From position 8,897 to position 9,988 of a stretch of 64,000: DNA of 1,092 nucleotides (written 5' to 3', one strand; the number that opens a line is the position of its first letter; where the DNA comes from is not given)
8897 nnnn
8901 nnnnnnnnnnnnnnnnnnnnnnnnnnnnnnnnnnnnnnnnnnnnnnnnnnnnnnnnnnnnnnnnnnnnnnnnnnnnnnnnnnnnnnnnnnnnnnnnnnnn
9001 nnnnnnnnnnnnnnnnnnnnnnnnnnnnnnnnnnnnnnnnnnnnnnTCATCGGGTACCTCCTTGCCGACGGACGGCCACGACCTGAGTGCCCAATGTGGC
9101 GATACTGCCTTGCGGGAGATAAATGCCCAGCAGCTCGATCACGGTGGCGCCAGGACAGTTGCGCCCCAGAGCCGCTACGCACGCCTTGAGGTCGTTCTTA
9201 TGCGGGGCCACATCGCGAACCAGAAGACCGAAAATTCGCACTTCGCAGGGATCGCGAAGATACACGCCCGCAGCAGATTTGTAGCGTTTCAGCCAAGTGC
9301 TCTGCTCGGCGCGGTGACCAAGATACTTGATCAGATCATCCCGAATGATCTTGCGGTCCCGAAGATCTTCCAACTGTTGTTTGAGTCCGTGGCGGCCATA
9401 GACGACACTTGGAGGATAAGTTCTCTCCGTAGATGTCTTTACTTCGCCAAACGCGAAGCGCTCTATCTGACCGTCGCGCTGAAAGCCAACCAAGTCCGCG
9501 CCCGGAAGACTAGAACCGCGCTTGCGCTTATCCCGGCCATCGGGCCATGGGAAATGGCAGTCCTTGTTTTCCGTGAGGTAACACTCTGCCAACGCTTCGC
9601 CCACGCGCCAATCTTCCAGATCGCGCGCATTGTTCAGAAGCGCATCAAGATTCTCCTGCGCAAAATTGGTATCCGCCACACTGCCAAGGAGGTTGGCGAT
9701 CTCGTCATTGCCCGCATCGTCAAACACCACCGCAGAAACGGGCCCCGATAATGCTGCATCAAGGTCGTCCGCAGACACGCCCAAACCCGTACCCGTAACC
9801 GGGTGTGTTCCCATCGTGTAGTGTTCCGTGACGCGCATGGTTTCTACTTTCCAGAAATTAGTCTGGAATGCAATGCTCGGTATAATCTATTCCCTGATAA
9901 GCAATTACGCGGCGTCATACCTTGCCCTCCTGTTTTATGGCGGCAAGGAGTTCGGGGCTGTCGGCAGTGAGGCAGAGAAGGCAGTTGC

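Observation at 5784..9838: Translationally coupled PD-(D/E)xK nuclease and 1088-aa Ski2-like helicase: candidate novel or divergent Hachiman-like defence system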

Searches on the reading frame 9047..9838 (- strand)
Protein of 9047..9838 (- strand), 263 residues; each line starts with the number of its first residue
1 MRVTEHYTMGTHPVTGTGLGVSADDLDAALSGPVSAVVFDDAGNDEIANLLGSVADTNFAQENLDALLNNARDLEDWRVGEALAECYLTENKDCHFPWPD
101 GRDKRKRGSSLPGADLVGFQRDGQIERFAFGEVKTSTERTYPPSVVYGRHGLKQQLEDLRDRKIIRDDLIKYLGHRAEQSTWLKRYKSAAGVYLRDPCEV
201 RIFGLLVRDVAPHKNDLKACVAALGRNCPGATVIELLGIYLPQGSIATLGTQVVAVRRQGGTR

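Call 6: search_protein_families(library=pfam, proteins=[window:9047-9838:-], max_evalue=0.01)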
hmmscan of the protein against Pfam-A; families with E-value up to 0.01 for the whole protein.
window:9047-9838:- (263 aa): 0 families

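Call 7: search_protein_families(library=padloc, proteins=[window:9047-9838:-], max_evalue=0.01)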
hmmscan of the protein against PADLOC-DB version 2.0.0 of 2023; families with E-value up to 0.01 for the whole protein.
window:9047-9838:- (263 aa): 3 families
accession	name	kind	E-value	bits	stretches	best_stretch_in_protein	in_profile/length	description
PDLC04529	PDC-M23A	-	3.5e-99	329.1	1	3-256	6-260/265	-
PDLC04527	PDC-M23A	-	6.2e-70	233.4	1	4-243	7-249/263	-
PDLC04528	PDC-M23A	-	6.4e-33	112.5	1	20-242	28-248/265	-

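Call 9: search_protein_families(library=ncbifam, proteins=[window:9047-9838:-], max_evalue=0.01)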
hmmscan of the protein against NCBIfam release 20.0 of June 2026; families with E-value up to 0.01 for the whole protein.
window:9047-9838:- (263 aa): 0 families

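Call 12: search_solved_structures(query=window:9047-9838:-, max_evalue=10)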
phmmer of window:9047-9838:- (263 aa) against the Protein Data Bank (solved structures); distinct sequences matched with E-value up to 10: 1.
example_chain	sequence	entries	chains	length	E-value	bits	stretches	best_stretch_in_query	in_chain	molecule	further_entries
6mj8_C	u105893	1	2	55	1.3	11.2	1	140-190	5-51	Mam1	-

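Call 13: find_homologous_proteins(query=window:9047-9838:-, max_evalue=0.001)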
Query window:9047-9838:- (263 aa): 2239 proteins with E <= 0.001 among 7084 candidates; the best 120 are listed.
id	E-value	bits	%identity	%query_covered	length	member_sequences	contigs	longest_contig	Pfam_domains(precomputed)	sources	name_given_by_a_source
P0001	1.3e-175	600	100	100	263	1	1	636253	-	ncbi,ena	-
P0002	3.8e-153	526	89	100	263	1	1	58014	-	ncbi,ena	-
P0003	1.3e-141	488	81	99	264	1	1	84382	-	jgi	jgi:hypothetical protein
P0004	6.6e-134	463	79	99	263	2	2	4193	-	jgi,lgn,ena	-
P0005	1.6e-133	462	77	99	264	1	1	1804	-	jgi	jgi:hypothetical protein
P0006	2.9e-131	454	76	99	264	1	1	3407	-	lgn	-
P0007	6.9e-131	453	75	100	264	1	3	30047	-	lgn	-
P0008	1.8e-130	452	76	100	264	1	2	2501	-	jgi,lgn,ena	jgi:hypothetical protein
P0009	4.2e-130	451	73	99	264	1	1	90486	-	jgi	jgi:hypothetical protein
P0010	2.8e-129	448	75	100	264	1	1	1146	-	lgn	-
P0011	4.2e-128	444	74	98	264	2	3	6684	-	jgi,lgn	jgi:hypothetical protein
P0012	5.5e-128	444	74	99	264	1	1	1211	-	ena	-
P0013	1.2e-127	442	75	100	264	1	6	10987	-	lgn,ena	-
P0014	1.9e-126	439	74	99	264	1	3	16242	-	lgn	-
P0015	2.3e-126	438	74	97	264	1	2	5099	-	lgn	-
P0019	2.0e-123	429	72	99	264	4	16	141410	-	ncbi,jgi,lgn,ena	-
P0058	3.2e-103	362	61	98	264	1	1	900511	-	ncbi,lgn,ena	-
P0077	1.2e-100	354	62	97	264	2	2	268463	-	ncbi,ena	-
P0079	1.3e-100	354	61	98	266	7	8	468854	-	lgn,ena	-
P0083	5.0e-100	352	60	98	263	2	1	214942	-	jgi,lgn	jgi:hypothetical protein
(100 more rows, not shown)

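Call 16: find_related_loci(query=window:9050-9838:-, collection=genome_contigs, flank=10000)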
Query window:9050-9838:- (263 aa) in genome_contigs; peptide patterns used: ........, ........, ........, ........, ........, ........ (x = any residue, [..] = any of these).
97 stretches matched a pattern; 7 encode a relative of the query (tblastn E <= 1e-3); 7 distinct loci.
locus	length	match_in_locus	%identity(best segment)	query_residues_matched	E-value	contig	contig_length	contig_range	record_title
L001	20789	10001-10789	89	1-263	1e-157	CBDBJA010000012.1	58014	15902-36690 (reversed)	MAG: Thermodesulfobacteriota bacterium isolate 9e4b1e2a-9897-4602-aa7f-64ffbed5bca6 genome assembly, contig: contig_12,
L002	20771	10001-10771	68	7-263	8e-121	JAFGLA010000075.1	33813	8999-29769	MAG: Opitutales bacterium isolate Zod_Metabat.372 k87_10645158, whole genome shotgun sequence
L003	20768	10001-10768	66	6-261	8e-113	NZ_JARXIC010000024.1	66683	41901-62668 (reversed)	Thalassobacterium sedimentorum strain SDUM461004 scaffold_24_length=66684, whole genome shotgun sequence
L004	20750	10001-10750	49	4-250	5e-77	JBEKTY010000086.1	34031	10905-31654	MAG: Thermoguttaceae bacterium isolate SPRUCE 569 SPRUCE_569_86, whole genome shotgun sequence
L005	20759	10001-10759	47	7-256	1e-75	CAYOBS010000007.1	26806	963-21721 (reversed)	MAG TPA_asm: uncultured Planctomycetaceae bacterium isolate binchicken_co91_493 genome assembly, contig: NODE_1877_lengt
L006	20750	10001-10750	50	4-253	1e-73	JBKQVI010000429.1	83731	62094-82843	MAG: Terriglobia bacterium isolate SEr2D2E2F__bin_83 SEr2D2E2F_000000225180, whole genome shotgun sequence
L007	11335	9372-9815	53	25-171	7e-47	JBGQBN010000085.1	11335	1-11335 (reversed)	MAG: Terriglobia bacterium isolate OBJ2_061818_110_63 k141_463243_length_11335_cov_15.0000, whole genome shotgun sequenc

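Call 18: find_encoding_contigs(protein=P0001, flank=10000, max_places=3)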
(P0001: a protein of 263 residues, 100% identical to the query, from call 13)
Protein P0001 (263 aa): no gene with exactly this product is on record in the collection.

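Call 19: find_encoding_contigs(protein=P0019, flank=10000, max_places=6)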
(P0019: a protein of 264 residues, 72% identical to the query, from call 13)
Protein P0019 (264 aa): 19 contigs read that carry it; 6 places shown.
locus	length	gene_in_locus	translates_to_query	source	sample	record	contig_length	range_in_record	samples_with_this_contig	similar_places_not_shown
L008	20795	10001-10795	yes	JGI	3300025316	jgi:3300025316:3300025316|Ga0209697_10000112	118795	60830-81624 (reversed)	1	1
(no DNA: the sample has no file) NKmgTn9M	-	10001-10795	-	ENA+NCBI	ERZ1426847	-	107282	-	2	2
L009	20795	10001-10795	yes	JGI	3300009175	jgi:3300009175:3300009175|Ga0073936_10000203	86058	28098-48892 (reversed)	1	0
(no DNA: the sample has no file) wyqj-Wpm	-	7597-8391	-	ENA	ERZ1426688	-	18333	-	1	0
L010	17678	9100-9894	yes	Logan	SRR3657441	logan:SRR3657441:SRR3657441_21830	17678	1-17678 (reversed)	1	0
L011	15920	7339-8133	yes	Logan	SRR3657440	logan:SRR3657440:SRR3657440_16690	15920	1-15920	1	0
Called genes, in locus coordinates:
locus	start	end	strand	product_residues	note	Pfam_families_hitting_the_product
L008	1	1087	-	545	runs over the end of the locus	PF00148:Oxidored_nitro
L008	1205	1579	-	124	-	PF00543:P-II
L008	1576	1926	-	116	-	PF00543:P-II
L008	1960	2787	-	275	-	PF00142:Fer4_NifH, PF01656:CbiA, PF02374:ArsA_ATPase (weak), PF10609:ParA (weak), PF13614:AAA_31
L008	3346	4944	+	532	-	PF01590:GAF, PF13185:GAF_2, PF00158:Sigma54_activat, PF14532:Sigma54_activ_2, PF25601:AAA_lid_14, PF02954:HTH_8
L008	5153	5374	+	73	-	PF15731:MqsA_antitoxin (weak), PF13560:HTH_31, PF01381:HTH_3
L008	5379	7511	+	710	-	PF12161:HsdM_N, PF02384:N6_Mtase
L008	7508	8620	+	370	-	PF17761:DUF1016_N, PF06250:YhcG_C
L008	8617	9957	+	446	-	PF01420:Methylase_S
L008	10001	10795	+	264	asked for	-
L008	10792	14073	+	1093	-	PF04851:ResIII, PF00270:DEAD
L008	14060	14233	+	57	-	-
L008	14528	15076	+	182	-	PF13338:AbiEi_4 (weak)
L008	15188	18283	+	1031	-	PF04313:HSDR_N, PF04851:ResIII, PF18766:SWI2_SNF2, PF22679:T1R_D3-like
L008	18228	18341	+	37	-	-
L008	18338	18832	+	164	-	PF13310:Virulence_RhuM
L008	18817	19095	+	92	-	PF13310:Virulence_RhuM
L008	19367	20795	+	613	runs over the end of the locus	PF13426:PAS_9 (faint), PF08448:PAS_4, PF00512:HisKA, PF02518:HATPase_c, PF00072:Response_reg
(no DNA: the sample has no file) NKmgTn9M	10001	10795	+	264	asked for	-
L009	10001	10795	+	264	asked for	-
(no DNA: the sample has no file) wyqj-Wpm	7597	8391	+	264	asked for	-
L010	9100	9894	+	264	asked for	-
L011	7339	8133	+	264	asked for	-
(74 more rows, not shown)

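Call 20: find_encoding_contigs(protein=P0058, flank=10000, max_places=1)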
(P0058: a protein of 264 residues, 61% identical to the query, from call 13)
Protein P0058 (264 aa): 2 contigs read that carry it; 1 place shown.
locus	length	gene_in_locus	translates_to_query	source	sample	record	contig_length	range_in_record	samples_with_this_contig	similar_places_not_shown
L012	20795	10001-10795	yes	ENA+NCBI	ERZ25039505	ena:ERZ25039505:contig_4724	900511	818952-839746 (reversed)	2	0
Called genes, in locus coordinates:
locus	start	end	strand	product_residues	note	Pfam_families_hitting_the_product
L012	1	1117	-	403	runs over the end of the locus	PF13191:AAA_16 (faint), PF00004:AAA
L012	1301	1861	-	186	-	PF00589:Phage_integrase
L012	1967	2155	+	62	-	-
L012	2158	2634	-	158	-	-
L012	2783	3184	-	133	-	-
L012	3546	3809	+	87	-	PF01381:HTH_3, PF13443:HTH_26 (weak)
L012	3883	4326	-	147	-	-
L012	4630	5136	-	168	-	-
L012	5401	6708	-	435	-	PF00589:Phage_integrase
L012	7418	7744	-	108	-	PF25213:HVO_A0261_N (weak), PF02082:Rrf2 (weak), PF12840:HTH_20, PF25212:HVO_A0114 (weak), PF01022:HTH_5, PF01047:MarR (weak), PF12802:MarR_2 (weak), PF13412:HTH_24 (weak), +1 more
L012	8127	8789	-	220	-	-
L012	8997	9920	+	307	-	PF26340:DNA-SBD_ScoMcrA (weak), PF13391:HNH_2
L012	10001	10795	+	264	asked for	-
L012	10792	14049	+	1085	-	PF00271:Helicase_C (faint), PF00270:DEAD, PF04851:ResIII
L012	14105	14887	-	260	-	PF13391:HNH_2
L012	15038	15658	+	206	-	-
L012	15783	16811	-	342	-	PF13310:Virulence_RhuM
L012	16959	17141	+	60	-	-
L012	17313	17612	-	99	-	-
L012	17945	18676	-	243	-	PF07963:N_methyl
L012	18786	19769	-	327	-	PF00722:Glyco_hydro_16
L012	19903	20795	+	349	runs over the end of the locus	-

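Call 21: find_encoding_contigs(protein=P0079, flank=10000, max_places=2)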
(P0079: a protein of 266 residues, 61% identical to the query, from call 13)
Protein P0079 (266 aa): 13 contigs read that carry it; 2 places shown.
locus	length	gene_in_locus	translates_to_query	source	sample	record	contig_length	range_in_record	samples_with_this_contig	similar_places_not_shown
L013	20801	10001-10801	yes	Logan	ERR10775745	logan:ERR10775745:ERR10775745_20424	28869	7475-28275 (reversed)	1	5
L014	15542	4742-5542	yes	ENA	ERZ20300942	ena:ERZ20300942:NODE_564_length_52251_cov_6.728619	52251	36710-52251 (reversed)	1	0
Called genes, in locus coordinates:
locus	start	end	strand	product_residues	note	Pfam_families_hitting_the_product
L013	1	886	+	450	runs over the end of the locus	PF10396:TrmE_N, PF12631:MnmE_helical, PF01926:MMR_HSR1, PF02421:FeoB_N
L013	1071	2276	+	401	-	PF13356:Arm-DNA-bind_3, PF22022:Phage_int_M, PF00589:Phage_integrase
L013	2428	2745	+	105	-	PF01047:MarR (weak), PF12840:HTH_20, PF25212:HVO_A0114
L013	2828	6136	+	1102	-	PF00270:DEAD (faint), PF13091:PLDc_2, PF00176:SNF2-rel_dom, PF04851:ResIII (weak), PF00271:Helicase_C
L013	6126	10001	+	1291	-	PF02384:N6_Mtase (faint), PF07669:Eco57I, PF12950:TaqI_C (weak)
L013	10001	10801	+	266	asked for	-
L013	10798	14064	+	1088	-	PF00270:DEAD, PF04851:ResIII (weak), PF00271:Helicase_C (faint)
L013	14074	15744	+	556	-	PF02463:SMC_N, PF13166:AAA_13 (faint), PF13175:AAA_15, PF13476:AAA_23 (weak)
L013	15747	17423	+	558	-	PF04326:SLFN_AlbA_2, PF13749:HATPase_c_4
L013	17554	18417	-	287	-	PF12834:Phage_int_SAM_2, PF12835:Integrase_1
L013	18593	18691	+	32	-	-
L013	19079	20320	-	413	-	-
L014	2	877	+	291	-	?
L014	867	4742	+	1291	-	PF02384:N6_Mtase (faint), PF07669:Eco57I, PF12950:TaqI_C (weak)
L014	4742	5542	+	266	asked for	-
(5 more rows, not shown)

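Call 22: find_encoding_contigs(protein=P0077, flank=10000, max_places=1)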
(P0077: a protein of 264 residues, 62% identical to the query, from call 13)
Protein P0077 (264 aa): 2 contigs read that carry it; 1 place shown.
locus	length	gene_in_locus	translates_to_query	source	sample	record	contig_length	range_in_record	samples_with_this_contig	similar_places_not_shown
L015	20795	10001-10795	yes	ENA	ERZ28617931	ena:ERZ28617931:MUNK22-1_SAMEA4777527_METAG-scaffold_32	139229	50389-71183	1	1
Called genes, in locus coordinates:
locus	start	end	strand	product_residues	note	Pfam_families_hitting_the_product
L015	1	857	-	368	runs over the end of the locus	PF06750:A24_N_bact, PF01478:Peptidase_A24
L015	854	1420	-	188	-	PF13580:SIS_2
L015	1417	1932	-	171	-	-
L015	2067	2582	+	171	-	-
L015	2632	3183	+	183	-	PF01740:STAS (weak), PF13466:STAS_2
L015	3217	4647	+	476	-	PF01590:GAF, PF13185:GAF_2, PF13492:GAF_3 (weak), PF07228:SpoIIE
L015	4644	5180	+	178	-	PF01025:GrpE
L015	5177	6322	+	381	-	PF00226:DnaJ, PF01556:DnaJ_C, PF00684:DnaJ_CXXCXGXG, PF27439:DnaJ_C_2 (weak)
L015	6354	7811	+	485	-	PF03853:YjeF_N, PF01256:Carb_kinase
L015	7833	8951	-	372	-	-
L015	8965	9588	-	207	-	PF00578:AhpC-TSA, PF08534:Redoxin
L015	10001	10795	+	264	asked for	-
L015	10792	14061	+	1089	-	PF04851:ResIII (weak), PF00270:DEAD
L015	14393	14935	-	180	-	-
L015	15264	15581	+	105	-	-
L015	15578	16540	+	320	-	PF13154:DUF3991 (weak), PF13155:Toprim_2 (weak)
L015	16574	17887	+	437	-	PF12083:DUF3560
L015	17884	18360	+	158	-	-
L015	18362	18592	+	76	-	-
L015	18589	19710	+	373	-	PF03432:Relaxase (weak)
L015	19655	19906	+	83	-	-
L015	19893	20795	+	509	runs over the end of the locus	PF02534:T4SS-DNA_transf, PF10412:TrwB_AAD_bind, PF12696:TraG-D_C (faint)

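Call 23: find_encoding_contigs(protein=P0083, flank=10000, max_places=1)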
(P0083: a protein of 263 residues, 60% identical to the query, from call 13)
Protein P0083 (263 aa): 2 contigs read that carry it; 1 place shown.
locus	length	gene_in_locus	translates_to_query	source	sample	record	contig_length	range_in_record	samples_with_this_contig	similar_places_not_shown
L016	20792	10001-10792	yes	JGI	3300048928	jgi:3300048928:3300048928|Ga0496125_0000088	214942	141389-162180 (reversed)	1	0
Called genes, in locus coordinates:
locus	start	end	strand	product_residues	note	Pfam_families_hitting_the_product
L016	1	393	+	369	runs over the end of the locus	PF03435:Sacchrp_dh_NADP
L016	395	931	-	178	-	PF13761:DUF4166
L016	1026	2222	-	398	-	PF00487:FA_desaturase, PF01610:DDE_Tnp_ISL3 (weak)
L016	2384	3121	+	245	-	PF00005:ABC_tran, PF13304:AAA_21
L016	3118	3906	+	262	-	PF12698:ABC2_membrane_3 (weak)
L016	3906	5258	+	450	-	PF23357:DUF7088, PF09822:ABC_transp_aux, PF14258:DUF4350 (weak)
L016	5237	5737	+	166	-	-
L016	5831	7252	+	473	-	PF03446:NAD_binding_2, PF00393:6PGD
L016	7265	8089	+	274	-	PF01149:Fapy_DNA_glyco, PF06831:H2TH, PF06827:zf-FPG_IleRS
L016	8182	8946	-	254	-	-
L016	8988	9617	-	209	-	PF00265:TK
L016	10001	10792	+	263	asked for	-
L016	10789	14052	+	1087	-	PF00270:DEAD, PF04851:ResIII (weak), PF00271:Helicase_C (faint)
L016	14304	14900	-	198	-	PF12869:tRNA_anti-like (weak)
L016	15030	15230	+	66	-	PF01381:HTH_3, PF12844:HTH_19 (weak), PF13560:HTH_31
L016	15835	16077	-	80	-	-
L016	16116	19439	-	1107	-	PF16158:N_BRCA1_IG (faint), PF05593:RHS_repeat, PF25023:TEN_YD-shell, PF05593:RHS_repeat, PF25023:TEN_YD-shell, PF03527:RHS (faint)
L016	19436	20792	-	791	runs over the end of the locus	PF20148:DUF6531, PF25023:TEN_YD-shell (faint), PF05593:RHS_repeat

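Call 24: predict_structure(alignment_id=A1)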
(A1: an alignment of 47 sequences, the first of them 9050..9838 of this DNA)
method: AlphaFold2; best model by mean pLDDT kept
length: 263 residues; sequences in the alignment: 47
mean_pLDDT: 85.2   pTM: 0.84
mean pLDDT of the five models: 85.2, 85.1, 84.1, 82.4, 81.0
residues with pLDDT >= 90: 142; 70-90: 86; 50-70: 22; < 50: 13
segments of 3 or more residues with pLDDT < 50: 102-104, 106-109, 145-147, 261-263
pLDDT, mean of each block of 10 residues (from residue 1): 94 98 95 85 75 80 77 78 94 83 49 82 95 85 52 88 92 86 95 97 95 91 94 97 93 80 38
secondary structure, 60 per line:
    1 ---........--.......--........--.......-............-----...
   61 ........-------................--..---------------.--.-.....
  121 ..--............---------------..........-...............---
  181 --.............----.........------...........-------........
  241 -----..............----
elements in order: E4-11 E14-20 H23-30 H33-39 H41-52 H58-68 H76-91 E116-122 E125-136 H152-161 H163-177 H183-195 E200-208 H215-225 E233-240 H246-259

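Call 27: fold_search(model_id=the predicted structure, library=pdb)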
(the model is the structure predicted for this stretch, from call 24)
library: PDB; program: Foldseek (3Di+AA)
matches with E <= 10: 547; with E <= 0.001: 2
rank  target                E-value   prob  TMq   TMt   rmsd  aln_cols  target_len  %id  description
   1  8vxy_A                1.2e-06  1.00  0.53  0.56   6.0       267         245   15  Structure of HamA(E138A,K140A)B-plasmid DNA complex from the Escherichia coli Hachiman defense system (released 2024-03-13)
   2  8vx9_A                4.6e-06  1.00  0.57  0.57   5.9       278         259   16  Structure of HamAB apo complex from the Escherichia coli Hachiman defense system (released 2024-03-13)
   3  8zue_A                5.4e-03  0.90  0.37  0.21  10.8       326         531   12  cryo-electron microscopy (cryo-EM) structure of the Hachiman defense system from Escherichia coli (released 2025-03-26)
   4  6ecb                  9.3e-02  0.13  0.15  0.15  14.2       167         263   14  Vlm2 thioesterase domain wild type structure 1 (released 2018-12-12)
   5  4f0p_A                1.2e-01  0.25  0.23  0.16   8.4       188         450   12  MspJI Restriction Endonuclease - P31 Form (released 2012-08-08)
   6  6ecd_A                1.4e-01  0.09  0.14  0.15  13.7       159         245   14  Vlm2 thioesterase domain with genetically encoded 2,3-diaminopropionic acid bound with a tetradepsipeptide (released 2018-12-12)
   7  9kjz_C                1.8e-01  0.05  0.11  0.06  20.2       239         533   11  Cryo-EM structure of the Retron-Eco7 complex (state 3) (released 2025-11-12)
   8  9f98_A                2.0e-01  0.10  0.15  0.20  13.8       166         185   13  Crystal structure of MUS81-EME1, apo form. (released 2024-07-03)
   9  2fok_A                2.4e-01  0.44  0.30  0.16   8.4       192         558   14  STRUCTURE OF RESTRICTION ENDONUCLEASE FOKI (released 1998-06-17)
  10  4ac9_D                2.4e-01  0.18  0.24  0.15  13.1       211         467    8  CRYSTAL STRUCTURE OF TRANSLATION ELONGATION FACTOR SELB FROM METHANOCOCCUS MARIPALUDIS IN COMPLEX WITH GDP (released 2012-08-22)
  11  9f9l_A                2.7e-01  0.10  0.16  0.20  13.8       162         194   14  Crystal structure of MUS81-EME1 bound by compound 16. (released 2024-07-03)
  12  7xc2_A                2.7e-01  0.10  0.17  0.07  10.4       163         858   15  Cryo EM structure of oligomeric complex formed by wheat CNL Sr35 and the effector AvrSr35 of the wheat stem rust patho (released 2022-09-21)
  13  2ziw_A                2.7e-01  0.09  0.15  0.15  13.3       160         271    8  Crystal structure of the Mus81-Eme1 complex (released 2008-04-29)
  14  7tji_D                3.2e-01  0.16  0.19  0.13  14.6       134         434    7  S. cerevisiae ORC bound to 84 bp ARS1 DNA and Cdc6 (state 2) with flexible Orc6 N-terminal domain (released 2022-10-05)
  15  4p0q_A                3.2e-01  0.08  0.14  0.14  12.6       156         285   10  Crystal structure of Human Mus81-Eme1 in complex with 5'-flap DNA (released 2014-05-28)
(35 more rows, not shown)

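Call 29: search_protein_families(library=pfam, alignment_id=A1, max_evalue=10)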
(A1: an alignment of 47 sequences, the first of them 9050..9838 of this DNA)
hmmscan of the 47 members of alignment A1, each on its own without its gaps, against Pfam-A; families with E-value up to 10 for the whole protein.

A. member 1, window:9050-9838:- (263 aa): 0 families

B. families by the number of members that match (of 47 scanned): 9 families
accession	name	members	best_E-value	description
PF22551.1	TY-Chap1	4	0.01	T3SS (YopN, CesT) and YbjN peptide-binding chaperone 1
PF02240.21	MCR_gamma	4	0.023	Methyl-coenzyme M reductase gamma subunit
PF05235.19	CHAD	1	0.055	CHAD domain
PF23186.1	DUF7059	1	0.059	Domain of unknown function (DUF7059)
PF22925.3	TS_C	1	0.068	Trans-sialidase, C-terminal domain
PF08721.17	Tn7_Tnp_TnsA_C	1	0.07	TnsA endonuclease C terminal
PF12579.13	DUF3755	1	0.089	Protein of unknown function (DUF3755)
PF14863.12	Alkyl_sulf_dimr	1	0.13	Alkyl sulfatase dimerisation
PF19380.4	DUF5955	1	0.41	Family of unknown function (DUF5955)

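Call 30: search_protein_families(library=padloc, alignment_id=A1, max_evalue=10)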
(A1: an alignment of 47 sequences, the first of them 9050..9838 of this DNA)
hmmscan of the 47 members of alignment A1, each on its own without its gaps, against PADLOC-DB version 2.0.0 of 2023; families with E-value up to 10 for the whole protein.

A. member 1, window:9050-9838:- (263 aa): 4 families
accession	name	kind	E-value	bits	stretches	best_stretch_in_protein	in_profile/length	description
PDLC04529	PDC-M23A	-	3.5e-99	329.1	1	3-256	6-260/265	-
PDLC04527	PDC-M23A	-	6.2e-70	233.4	1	4-243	7-249/263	-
PDLC04528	PDC-M23A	-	6.4e-33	112.5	1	20-242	28-248/265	-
PDLC00159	HamA1|HamA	-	0.021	12.5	1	65-136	68-141/257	DUF1837 domain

B. families by the number of members that match (of 47 scanned): 6 families
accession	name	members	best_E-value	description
PDLC04529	PDC-M23A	47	4.5e-104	-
PDLC04527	PDC-M23A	47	6.6e-74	-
PDLC04528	PDC-M23A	47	6.4e-33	-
PDLC00159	HamA1|HamA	2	0.021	DUF1837 domain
PDLC00861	E2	1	0.0093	E2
PDLC03071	Specificity_I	1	0.041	Type I specificity subunit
